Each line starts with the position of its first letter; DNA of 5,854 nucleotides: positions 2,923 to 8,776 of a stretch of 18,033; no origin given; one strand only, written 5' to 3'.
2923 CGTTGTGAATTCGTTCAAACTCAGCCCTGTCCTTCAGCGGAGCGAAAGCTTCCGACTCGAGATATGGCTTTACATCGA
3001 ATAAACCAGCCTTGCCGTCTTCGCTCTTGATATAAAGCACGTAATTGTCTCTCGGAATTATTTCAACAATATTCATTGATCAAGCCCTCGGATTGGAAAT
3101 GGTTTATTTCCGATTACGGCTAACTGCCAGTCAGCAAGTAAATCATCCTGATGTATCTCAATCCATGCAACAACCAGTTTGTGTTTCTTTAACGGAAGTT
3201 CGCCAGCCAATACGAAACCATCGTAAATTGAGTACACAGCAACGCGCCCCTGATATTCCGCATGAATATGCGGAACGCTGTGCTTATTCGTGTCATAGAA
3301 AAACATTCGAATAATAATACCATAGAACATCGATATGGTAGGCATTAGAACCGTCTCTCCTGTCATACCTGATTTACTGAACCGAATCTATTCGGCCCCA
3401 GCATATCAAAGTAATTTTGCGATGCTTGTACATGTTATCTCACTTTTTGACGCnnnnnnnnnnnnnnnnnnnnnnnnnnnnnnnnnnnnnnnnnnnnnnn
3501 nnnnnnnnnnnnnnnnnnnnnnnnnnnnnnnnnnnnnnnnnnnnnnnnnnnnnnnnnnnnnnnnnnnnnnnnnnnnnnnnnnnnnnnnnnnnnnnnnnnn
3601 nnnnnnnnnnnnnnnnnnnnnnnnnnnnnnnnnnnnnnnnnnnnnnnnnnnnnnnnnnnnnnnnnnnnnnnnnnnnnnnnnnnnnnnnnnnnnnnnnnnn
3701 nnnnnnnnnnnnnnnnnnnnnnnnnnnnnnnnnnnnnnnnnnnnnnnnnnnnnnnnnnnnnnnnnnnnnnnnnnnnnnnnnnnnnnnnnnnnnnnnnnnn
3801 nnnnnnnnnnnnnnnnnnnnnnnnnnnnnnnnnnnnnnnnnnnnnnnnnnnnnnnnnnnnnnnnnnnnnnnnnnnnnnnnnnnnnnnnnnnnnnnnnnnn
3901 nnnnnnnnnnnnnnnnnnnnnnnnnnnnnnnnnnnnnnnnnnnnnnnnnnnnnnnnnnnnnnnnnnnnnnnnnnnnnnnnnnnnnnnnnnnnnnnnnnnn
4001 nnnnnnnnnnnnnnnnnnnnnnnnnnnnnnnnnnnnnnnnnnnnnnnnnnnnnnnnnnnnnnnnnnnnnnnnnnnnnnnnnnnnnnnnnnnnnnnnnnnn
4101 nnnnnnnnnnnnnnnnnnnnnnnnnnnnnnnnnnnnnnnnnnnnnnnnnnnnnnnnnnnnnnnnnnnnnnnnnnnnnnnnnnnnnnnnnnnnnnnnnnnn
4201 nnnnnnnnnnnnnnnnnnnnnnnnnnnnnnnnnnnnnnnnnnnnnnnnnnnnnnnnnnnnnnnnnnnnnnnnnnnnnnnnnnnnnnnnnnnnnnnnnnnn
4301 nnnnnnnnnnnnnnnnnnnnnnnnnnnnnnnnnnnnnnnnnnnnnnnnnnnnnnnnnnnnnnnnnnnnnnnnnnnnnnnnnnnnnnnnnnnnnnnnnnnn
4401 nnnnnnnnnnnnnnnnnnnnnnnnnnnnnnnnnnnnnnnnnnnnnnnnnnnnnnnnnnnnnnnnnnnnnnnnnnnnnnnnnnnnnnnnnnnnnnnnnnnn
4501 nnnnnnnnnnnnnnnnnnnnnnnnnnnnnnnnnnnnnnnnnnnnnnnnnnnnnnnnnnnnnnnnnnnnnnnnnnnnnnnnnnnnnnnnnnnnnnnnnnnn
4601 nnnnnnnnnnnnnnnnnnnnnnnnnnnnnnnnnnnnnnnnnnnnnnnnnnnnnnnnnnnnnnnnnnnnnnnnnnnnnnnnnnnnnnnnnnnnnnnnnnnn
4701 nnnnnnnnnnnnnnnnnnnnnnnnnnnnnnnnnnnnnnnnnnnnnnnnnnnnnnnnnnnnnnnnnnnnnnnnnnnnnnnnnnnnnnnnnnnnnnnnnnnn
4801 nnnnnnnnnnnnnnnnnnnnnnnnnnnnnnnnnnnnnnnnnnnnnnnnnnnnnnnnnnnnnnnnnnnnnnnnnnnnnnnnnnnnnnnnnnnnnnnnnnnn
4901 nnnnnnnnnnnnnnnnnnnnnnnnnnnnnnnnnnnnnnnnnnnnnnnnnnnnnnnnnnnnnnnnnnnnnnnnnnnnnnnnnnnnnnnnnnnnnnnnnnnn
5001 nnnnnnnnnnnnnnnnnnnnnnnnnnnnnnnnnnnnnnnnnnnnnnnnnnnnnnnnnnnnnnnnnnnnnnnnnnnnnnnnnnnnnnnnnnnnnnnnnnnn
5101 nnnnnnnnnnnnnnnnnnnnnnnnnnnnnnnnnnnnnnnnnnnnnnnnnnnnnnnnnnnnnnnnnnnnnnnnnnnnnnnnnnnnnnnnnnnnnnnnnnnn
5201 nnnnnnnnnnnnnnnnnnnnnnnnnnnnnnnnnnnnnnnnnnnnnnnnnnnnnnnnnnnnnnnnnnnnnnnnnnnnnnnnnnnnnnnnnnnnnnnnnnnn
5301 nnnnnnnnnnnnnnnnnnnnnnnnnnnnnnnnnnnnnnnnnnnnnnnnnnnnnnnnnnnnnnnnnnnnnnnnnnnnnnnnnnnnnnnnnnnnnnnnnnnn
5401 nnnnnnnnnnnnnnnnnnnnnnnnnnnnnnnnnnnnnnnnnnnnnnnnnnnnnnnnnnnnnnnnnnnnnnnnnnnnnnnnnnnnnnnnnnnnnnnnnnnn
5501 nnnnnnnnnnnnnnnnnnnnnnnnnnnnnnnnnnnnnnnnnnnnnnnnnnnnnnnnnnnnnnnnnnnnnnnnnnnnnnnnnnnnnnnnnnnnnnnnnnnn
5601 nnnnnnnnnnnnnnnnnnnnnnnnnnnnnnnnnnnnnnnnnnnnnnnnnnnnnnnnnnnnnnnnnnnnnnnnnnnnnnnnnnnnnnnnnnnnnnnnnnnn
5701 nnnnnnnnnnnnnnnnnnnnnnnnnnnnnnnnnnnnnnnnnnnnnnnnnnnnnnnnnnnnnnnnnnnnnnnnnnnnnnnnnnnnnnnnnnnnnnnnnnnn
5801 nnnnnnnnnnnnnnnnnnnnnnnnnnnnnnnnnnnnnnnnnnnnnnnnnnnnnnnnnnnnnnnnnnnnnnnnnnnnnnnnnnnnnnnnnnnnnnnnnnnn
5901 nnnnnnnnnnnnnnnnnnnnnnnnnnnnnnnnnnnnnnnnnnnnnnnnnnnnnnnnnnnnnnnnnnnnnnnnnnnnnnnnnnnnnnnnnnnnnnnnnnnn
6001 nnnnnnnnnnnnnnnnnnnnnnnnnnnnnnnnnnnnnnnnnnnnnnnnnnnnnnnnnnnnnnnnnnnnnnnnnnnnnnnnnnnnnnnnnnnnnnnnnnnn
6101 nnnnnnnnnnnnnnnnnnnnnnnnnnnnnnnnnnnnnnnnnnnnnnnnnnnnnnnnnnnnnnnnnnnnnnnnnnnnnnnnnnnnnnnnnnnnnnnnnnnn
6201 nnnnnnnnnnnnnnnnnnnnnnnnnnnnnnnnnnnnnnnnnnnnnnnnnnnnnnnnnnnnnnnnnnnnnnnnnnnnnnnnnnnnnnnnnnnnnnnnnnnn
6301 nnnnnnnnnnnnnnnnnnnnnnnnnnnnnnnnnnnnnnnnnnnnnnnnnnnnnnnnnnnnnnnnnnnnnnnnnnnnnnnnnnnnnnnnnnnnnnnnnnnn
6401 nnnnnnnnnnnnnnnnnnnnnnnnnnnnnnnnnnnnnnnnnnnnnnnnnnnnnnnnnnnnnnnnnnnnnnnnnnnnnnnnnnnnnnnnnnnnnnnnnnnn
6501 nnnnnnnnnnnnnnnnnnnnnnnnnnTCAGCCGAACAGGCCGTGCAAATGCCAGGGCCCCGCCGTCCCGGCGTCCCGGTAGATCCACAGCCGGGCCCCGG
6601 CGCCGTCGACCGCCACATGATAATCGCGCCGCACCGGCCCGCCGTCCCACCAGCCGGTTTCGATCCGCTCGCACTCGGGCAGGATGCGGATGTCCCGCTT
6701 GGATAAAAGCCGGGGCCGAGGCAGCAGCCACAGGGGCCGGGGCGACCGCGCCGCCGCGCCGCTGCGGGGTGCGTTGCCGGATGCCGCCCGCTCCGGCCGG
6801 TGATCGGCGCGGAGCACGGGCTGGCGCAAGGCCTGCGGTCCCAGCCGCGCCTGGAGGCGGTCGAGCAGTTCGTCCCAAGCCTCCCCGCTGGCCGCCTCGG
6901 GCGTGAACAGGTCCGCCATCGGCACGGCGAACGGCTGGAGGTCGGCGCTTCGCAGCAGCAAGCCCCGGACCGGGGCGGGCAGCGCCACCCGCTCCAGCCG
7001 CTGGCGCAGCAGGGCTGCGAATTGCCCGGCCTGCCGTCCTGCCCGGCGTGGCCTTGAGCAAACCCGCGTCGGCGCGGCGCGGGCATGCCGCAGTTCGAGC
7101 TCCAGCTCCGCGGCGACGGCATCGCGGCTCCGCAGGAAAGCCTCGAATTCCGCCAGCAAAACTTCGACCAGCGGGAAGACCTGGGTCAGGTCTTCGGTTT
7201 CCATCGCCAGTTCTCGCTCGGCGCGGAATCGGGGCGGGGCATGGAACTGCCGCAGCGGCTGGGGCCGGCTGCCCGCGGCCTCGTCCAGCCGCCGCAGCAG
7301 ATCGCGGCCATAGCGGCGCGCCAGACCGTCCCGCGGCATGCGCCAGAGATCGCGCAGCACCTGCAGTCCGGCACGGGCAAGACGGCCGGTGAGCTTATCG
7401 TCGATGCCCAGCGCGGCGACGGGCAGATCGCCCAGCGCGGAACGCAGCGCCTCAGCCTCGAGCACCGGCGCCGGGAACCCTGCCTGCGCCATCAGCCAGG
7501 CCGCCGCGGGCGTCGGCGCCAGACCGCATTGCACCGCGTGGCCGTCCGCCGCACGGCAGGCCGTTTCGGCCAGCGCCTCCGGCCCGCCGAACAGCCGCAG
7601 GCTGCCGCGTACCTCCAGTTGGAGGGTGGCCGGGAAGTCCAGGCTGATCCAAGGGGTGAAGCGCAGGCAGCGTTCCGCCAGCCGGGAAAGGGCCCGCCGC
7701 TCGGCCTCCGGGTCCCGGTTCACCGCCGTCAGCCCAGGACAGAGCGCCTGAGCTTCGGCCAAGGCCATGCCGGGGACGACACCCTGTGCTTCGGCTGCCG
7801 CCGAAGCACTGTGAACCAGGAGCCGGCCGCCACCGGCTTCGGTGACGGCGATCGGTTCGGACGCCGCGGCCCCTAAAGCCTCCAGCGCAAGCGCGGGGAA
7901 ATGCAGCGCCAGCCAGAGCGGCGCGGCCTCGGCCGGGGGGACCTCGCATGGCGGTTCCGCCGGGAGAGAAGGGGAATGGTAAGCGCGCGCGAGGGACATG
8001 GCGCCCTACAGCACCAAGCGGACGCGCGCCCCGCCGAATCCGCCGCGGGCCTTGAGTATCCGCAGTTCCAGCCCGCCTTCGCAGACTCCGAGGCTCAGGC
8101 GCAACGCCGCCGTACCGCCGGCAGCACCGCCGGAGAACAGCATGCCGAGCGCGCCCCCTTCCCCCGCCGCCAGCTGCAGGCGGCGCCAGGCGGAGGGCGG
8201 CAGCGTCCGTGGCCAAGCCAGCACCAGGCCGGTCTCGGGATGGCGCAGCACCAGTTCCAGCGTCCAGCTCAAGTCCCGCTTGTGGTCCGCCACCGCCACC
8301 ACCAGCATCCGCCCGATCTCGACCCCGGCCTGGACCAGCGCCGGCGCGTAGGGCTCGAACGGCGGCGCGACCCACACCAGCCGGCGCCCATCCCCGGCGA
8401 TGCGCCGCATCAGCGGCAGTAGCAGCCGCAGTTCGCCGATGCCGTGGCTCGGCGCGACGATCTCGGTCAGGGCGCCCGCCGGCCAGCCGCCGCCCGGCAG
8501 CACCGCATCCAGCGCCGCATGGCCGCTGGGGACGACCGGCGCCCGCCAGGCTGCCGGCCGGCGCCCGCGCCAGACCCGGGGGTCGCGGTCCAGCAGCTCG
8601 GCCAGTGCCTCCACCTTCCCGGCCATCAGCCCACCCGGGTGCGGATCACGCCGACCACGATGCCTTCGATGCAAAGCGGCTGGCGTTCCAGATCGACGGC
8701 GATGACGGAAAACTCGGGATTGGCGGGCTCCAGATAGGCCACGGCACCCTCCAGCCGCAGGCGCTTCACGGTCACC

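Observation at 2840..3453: AT-rich DUF4160/DUF2442 pair inserted directly downstream of dnaE2, co-directional with the SOS operon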

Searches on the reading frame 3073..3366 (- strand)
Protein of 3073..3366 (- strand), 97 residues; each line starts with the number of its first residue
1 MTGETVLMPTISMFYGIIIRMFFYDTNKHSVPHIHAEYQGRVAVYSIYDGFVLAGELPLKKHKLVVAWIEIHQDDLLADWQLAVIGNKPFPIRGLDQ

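Call 4: search_protein_families(library=pfam, proteins=[window:3073-3366:-], max_evalue=0.01)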
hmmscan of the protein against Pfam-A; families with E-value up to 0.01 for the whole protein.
window:3073-3366:- (97 aa): 1 family
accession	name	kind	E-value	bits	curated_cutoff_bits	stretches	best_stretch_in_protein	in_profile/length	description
PF13711.11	DUF4160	-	4.7e-22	78.4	23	1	16-81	1-65/65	Domain of unknown function (DUF4160)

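Call 23: find_homologous_proteins(query=window:3073-3345:-, max_evalue=0.001)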
Query window:3073-3345:- (90 aa): 4109 proteins with E <= 0.001 among 4115 candidates; the best 120 are listed.
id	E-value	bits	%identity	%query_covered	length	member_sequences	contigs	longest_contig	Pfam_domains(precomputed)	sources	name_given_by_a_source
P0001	5.8e-53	195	98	100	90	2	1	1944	PF13711.12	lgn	-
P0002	2.2e-48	180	90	100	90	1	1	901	PF13711.12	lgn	-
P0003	6.7e-48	179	88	100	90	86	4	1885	PF13711.12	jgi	jgi:hypothetical protein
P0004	8.5e-48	178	89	100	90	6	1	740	PF13711.12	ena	-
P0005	8.9e-48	178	88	100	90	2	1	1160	PF13711.12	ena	-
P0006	9.7e-48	178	86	100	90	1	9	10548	PF13711.12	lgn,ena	-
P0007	2.7e-47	177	88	100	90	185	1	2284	PF13711.12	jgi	jgi:desulfoferrodoxin (superoxide reductase-like protein)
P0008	4.4e-47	176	86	100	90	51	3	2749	PF13711.12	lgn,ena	-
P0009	6.2e-47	175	89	100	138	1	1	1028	PF13711.12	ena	-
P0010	6.4e-47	175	88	100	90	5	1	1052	PF13711.12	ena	-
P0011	7.5e-47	175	84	100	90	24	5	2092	PF13711.12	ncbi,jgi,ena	jgi:hypothetical protein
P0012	7.6e-47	175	88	100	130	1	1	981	PF13711.12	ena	-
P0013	1.2e-46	175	88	100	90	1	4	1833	PF13711.12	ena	-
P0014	2.6e-46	173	86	100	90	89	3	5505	PF13711.12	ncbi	-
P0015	3.1e-46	173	87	100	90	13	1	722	PF13711.12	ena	-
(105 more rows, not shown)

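Call 30: find_related_loci(query=window:3073-3345:-, collection=metagenome_contigs, flank=4000)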
Query window:3073-3345:- (90 aa) in metagenome_contigs; peptide patterns used: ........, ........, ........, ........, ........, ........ (x = any residue, [..] = any of these).
600 stretches matched a pattern (row limit reached: there are more); 553 encode a relative of the query (tblastn E <= 1e-3); the best 80 are kept; 80 distinct loci.
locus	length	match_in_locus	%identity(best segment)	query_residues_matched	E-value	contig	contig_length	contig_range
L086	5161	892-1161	87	1-90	9e-52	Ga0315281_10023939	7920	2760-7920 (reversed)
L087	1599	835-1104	87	1-90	1e-52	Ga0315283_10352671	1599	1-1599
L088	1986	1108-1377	89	1-90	5e-52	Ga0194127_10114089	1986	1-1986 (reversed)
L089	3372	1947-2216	89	1-90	5e-51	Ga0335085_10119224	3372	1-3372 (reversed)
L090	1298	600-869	88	1-90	6e-53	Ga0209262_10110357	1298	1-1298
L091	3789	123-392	88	1-90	1e-50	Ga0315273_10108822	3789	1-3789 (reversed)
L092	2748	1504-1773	86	1-90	5e-50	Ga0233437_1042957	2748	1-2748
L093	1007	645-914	83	1-90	3e-52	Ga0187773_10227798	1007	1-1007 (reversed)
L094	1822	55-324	86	1-90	2e-50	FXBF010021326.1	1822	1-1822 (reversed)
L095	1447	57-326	83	1-90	2e-50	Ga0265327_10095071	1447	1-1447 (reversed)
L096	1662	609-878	81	1-90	8e-49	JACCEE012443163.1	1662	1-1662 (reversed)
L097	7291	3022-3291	81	1-90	1e-47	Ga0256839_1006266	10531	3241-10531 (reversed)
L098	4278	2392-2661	82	1-90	1e-47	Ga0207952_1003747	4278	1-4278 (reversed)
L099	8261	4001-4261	83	1-87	8e-48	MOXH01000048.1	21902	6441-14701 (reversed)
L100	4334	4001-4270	81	1-90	8e-48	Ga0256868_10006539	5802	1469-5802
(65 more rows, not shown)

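Call 31: search_solved_structures(query=window:3073-3345:-, max_evalue=1)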
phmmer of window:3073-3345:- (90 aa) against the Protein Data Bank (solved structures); distinct sequences matched with E-value up to 1: 0.

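Call 41: search_dna_similar(query=window:3073-3345:-, collection=plasmids, mode=protein, max_rows=25, max_evalue=0.001)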
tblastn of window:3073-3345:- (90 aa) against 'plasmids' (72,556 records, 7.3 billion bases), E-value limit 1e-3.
Records with a match: 37; places in all: 38; records where one place covers at least 80% of the query: 36.
Best place of each record, by identity: <60% 37.
By first word of the organism name: Clostridium 5; Legionella 4; Thermus 3; Piscirickettsia 3; Photobacterium 3; Paraclostridium 2; Francisella 2; Deinococcus 2; Acetoanaerobium 1; Shewanella 1; and 11 more.
By predicted mobility (MOB-suite, as given by PLSDB): non-mobilizable 28; mobilizable 6; conjugative 3.
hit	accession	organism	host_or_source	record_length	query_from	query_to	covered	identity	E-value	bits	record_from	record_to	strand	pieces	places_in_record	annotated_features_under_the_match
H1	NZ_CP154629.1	Acetoanaerobium noterae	cell culture,Sludge of a digestion ...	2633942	1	88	98%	52.3%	6e-19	86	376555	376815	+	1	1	none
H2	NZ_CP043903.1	Shewanella sp. LC6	-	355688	1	88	98%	51.1%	2e-21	93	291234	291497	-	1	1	DUF4160 domain-containing protein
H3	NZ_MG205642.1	Paraclostridium sordellii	-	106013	1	88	98%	47.7%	1e-17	82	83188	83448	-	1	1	DUF4160 domain-containing protein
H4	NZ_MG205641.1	Paraclostridium sordellii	-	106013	1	88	98%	47.7%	1e-17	82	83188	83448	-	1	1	DUF4160 domain-containing protein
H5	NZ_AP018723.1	Thiomicrorhabdus aquaedulcis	-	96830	1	89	99%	44.9%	5e-17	81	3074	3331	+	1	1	DUF4160 domain-containing protein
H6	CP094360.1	Acidithiobacillus sp. YTS05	single cell,Acid mine water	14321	1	89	99%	42.7%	3e-14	73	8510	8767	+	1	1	DUF4160 domain-containing protein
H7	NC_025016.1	Thiobacillus sp.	-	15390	1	88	98%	43.2%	3e-15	76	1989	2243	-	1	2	DUF4160 domain-containing protein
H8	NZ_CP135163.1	Roseburia sp. 831b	Sus scrofa domesticus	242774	1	79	88%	46.8%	8e-17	80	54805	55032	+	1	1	DUF4160 domain-containing protein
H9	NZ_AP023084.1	Francisella halioticida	Mizuhopecten yessoensis,Yesso scallop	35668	1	88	98%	42.0%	1e-14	74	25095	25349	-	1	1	DUF4160 domain-containing protein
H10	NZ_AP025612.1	Thermus thermophilus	-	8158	1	89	99%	39.3%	2e-12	68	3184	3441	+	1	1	DUF4160 domain-containing protein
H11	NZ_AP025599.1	Thermus thermophilus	-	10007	1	89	99%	39.3%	2e-12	68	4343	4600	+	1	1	DUF4160 domain-containing protein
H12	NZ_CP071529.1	Legionella lytica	Acanthamoeba castellanii,bacterial ...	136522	1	89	99%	39.3%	8e-11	63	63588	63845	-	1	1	DUF4160 domain-containing protein | DUF2442 domain-containing protein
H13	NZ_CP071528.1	Legionella lytica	Acanthamoeba castellanii,bacterial ...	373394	1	89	99%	39.3%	8e-11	63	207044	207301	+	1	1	DUF4160 domain-containing protein | DUF2442 domain-containing protein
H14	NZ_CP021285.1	Legionella pneumophila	Homo sapiens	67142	1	89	99%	39.3%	2e-10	62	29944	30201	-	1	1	DUF4160 domain-containing protein | DUF2442 domain-containing protein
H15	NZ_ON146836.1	Pseudomonas syringae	-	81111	1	89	99%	38.2%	2e-11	65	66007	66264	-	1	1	DUF4160 domain-containing protein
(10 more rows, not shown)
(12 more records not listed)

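Call 42: get_annotated_region(hit=H11, flank=1500)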
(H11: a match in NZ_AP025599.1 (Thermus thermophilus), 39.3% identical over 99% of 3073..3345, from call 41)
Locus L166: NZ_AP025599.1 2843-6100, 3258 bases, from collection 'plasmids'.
description: Thermus thermophilus strain SNM1-1 plasmid pTthSNM1-1d, complete sequence
organism: Thermus thermophilus (NCBI taxid 274)
taxonomy: Bacteria; Deinococcota; Deinococci; Thermales; Thermaceae; Thermus; Thermus thermophilus
host: -; source: -; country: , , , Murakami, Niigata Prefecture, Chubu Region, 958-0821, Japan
typing (MOB-suite, as given by PLSDB): non-mobilizable
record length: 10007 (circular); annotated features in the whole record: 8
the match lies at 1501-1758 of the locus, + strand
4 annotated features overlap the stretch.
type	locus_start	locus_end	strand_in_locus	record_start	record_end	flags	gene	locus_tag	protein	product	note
CDS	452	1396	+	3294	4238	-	-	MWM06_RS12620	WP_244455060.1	hypothetical protein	-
CDS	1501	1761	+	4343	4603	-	-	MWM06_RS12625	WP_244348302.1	DUF4160 domain-containing protein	-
CDS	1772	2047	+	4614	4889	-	-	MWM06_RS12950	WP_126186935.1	DUF2442 domain-containing protein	-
CDS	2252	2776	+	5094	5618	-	-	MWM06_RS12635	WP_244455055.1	hypothetical protein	-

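Call 50: find_encoding_contigs(protein=P0001, flank=4000, max_places=4)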
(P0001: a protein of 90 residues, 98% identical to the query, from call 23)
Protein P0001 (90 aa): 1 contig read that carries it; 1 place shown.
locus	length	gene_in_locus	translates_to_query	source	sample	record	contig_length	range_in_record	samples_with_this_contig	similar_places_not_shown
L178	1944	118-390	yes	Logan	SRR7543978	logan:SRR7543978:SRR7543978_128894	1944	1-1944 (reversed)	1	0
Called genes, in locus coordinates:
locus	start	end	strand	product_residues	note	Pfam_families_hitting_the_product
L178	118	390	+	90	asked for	PF13711:DUF4160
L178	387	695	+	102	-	PF10387:DUF2442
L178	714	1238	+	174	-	-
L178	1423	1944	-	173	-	?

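Call 55: search_protein_families(library=pfam, proteins=[L178:714-1238:+], max_evalue=0.1)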
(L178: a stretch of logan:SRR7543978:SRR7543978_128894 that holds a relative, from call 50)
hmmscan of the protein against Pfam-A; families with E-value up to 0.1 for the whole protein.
L178:714-1238:+ (174 aa): 0 families

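Call 56: search_protein_families(library=padloc, proteins=[L178:714-1238:+, window:3073-3345:-], max_evalue=0.1)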
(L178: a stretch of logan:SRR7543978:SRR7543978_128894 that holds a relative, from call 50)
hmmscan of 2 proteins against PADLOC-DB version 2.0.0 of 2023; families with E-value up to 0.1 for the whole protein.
L178:714-1238:+ (174 aa): 0 families

window:3073-3345:- (90 aa): 0 families

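Call 66: search_solved_structures(query=A2, max_evalue=1)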
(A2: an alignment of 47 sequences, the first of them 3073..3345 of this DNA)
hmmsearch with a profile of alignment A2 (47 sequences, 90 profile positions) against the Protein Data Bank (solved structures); distinct sequences matched with E-value up to 1: 0.

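Call 68: predict_structure(alignment_id=A2)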
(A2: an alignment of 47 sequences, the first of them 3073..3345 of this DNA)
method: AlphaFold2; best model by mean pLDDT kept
length: 90 residues; sequences in the alignment: 47
mean_pLDDT: 80.1   pTM: 0.71
mean pLDDT of the five models: 80.1, 78.1, 77.6, 60.8, 47.5
residues with pLDDT >= 90: 37; 70-90: 31; 50-70: 17; < 50: 5
segments of 3 or more residues with pLDDT < 50: 87-90
pLDDT, mean of each block of 10 residues (from residue 1): 75 69 83 91 90 93 91 77 51
secondary structure, 60 per line:
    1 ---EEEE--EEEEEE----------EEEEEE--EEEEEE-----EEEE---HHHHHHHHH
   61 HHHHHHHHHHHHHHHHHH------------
elements in order: E4-7 E10-15 E26-31 E34-39 E45-48 H52-78

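Call 74: find_encoding_contigs(protein=window:3073-3345:-, flank=3000, max_places=6)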
Protein window:3073-3345:- (90 aa): no gene with exactly this product is on record in the collection.

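Call 75: find_encoding_contigs(protein=window:3073-3366:-, flank=3000, max_places=6)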
Protein window:3073-3366:- (97 aa): no gene with exactly this product is on record in the collection.

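Call 79: search_protein_families(library=ncbifam, proteins=[window:3073-3345:-, L178:714-1238:+], max_evalue=0.01)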
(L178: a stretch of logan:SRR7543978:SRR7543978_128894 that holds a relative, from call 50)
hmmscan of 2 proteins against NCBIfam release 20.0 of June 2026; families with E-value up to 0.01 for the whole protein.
window:3073-3345:- (90 aa): 1 family
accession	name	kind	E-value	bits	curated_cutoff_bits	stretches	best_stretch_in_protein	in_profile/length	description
NF048015.1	toxin_DhiT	equivalog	1.5e-24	86.4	100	1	1-82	1-82/84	type II toxin-antitoxin system toxin DhiT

L178:714-1238:+ (174 aa): 0 families

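Call 80: search_protein_families(library=phrogs, proteins=[window:3073-3345:-, L178:714-1238:+], max_evalue=0.01)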
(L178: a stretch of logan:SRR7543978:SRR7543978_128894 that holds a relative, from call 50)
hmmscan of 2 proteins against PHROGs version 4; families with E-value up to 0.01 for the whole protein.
window:3073-3345:- (90 aa): 1 family
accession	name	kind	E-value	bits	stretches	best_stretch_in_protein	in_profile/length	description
phrog_14333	-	unknown function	3.6e-26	92.6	1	1-79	1-76/86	-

L178:714-1238:+ (174 aa): 0 families

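Call 81: search_protein_families(library=ncbifam, proteins=[L166:1772-2047:+, L166:1501-1761:+], max_evalue=10)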
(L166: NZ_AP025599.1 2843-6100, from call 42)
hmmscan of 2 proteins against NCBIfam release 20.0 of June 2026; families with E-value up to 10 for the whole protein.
L166:1772-2047:+ (91 aa): 0 families

L166:1501-1761:+ (86 aa): 1 family
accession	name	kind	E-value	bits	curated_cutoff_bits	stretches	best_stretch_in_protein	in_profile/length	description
NF048015.1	toxin_DhiT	equivalog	6.7e-26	90.7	100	1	1-77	1-80/84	type II toxin-antitoxin system toxin DhiT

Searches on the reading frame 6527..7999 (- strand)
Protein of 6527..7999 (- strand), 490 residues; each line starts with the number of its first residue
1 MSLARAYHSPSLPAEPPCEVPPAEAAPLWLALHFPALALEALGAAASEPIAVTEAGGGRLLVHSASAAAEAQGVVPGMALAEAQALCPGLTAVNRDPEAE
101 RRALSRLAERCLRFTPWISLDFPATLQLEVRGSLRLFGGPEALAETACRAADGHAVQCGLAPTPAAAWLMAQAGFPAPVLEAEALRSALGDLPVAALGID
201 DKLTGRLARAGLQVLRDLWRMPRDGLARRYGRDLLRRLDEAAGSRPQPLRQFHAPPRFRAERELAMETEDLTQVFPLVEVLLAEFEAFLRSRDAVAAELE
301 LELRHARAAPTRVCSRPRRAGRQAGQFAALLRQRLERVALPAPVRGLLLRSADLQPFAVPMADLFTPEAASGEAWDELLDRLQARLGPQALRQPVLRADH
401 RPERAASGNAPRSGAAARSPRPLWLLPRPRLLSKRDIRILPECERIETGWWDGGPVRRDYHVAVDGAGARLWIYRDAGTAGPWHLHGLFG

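Call 7: search_protein_families(library=pfam, proteins=[window:6527-7999:-], max_evalue=0.001)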
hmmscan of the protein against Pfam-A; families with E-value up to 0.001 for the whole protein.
window:6527-7999:- (490 aa): 1 family
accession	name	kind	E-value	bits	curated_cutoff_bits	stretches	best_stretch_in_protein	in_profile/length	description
PF00817.25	IMS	-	6.4e-11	42.8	23.2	1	47-171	20-147/148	impB/mucB/samB family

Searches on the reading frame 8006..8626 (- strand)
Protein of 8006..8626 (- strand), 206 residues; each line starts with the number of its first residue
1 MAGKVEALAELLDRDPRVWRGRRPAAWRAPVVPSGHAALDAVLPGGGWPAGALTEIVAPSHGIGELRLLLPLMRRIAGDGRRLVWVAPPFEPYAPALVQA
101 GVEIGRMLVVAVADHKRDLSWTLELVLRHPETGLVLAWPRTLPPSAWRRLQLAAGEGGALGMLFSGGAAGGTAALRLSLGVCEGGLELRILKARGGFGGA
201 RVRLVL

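Call 79: search_protein_families(library=ncbifam, proteins=[window:8006-8626:-], max_evalue=0.01)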
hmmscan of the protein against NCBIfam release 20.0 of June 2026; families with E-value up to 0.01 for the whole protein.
window:8006-8626:- (206 aa): 4 families
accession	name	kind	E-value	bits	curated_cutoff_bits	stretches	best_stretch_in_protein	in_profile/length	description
NF033429.2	ImuA_translesion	equivalog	1.1e-53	181.9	150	1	17-195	1-181/181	translesion DNA synthesis-associated protein ImuA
NF007892.0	PRK10595.1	equivalog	1.1e-07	31.8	162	1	66-165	48-146/169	cell division inhibitor SulA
TIGR00623.2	SOS_SulA_coli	exception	3.9e-07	30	150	1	51-164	30-144/168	SOS-induced cell division inhibitor SulA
NF041583.1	SOS_SulA_aeru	exception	0.00087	19.2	150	1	66-159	55-149/157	SOS-induced cell division inhibitor SulA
